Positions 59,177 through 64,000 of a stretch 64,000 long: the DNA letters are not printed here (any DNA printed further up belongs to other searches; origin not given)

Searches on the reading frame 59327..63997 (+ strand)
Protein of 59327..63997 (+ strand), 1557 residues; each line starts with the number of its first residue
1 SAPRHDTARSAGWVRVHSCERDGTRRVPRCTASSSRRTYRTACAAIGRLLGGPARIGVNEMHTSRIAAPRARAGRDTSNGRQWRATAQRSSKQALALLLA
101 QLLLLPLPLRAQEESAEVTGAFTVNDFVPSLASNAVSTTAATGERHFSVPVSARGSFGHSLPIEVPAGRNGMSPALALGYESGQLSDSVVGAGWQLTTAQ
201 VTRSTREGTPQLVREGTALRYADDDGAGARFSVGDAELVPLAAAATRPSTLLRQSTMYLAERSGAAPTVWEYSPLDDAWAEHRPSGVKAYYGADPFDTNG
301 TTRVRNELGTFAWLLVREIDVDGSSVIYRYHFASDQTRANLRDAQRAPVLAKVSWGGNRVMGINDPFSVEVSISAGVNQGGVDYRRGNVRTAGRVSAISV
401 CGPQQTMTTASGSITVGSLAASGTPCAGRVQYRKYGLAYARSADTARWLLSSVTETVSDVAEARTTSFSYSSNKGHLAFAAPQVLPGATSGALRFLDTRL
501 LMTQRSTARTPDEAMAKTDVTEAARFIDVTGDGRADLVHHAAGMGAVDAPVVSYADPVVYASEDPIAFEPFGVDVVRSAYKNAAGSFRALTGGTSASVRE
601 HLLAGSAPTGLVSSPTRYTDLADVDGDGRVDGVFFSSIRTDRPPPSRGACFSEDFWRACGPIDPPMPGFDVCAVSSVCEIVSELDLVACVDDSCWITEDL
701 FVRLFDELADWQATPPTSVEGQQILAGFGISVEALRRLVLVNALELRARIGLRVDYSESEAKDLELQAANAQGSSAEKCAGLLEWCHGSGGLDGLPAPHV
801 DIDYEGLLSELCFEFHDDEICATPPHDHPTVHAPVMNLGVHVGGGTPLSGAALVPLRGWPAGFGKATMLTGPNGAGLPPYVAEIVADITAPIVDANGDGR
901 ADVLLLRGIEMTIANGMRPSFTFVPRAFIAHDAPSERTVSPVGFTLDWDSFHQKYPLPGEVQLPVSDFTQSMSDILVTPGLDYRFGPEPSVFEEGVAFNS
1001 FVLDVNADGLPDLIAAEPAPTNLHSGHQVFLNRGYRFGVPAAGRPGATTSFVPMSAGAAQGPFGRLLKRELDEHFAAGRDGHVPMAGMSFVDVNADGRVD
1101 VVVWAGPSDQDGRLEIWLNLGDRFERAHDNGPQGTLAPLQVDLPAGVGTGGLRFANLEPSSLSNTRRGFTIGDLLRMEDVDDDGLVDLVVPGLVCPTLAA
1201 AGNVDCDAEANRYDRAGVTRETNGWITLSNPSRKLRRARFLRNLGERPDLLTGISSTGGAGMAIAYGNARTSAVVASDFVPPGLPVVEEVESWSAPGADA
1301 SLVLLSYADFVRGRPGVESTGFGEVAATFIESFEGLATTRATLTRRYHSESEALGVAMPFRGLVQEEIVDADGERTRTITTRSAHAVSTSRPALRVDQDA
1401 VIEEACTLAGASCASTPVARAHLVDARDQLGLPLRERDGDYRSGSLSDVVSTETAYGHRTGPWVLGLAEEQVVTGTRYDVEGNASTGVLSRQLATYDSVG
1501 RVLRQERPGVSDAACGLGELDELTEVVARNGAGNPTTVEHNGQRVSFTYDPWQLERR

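Call 39: search_protein_families(library=pfam, proteins=[window:59327-63997:+], max_evalue=0.001)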
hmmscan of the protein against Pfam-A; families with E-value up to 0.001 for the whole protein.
window:59327-63997:+ (1557 aa): 3 families
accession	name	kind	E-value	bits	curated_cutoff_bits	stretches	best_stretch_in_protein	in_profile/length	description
PF13517.12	FG-GAP_3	-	1.6e-15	57.8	26.9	1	1092-1132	1-37/61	FG-GAP-like repeat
PF03534.18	SpvB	-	4.9e-14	52.7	22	1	153-337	3-184/287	Salmonella virulence plasmid 65kDa B protein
PF01839.29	FG-GAP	-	2.7e-06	27.6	22.1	0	1002-1021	7-26/37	FG-GAP repeat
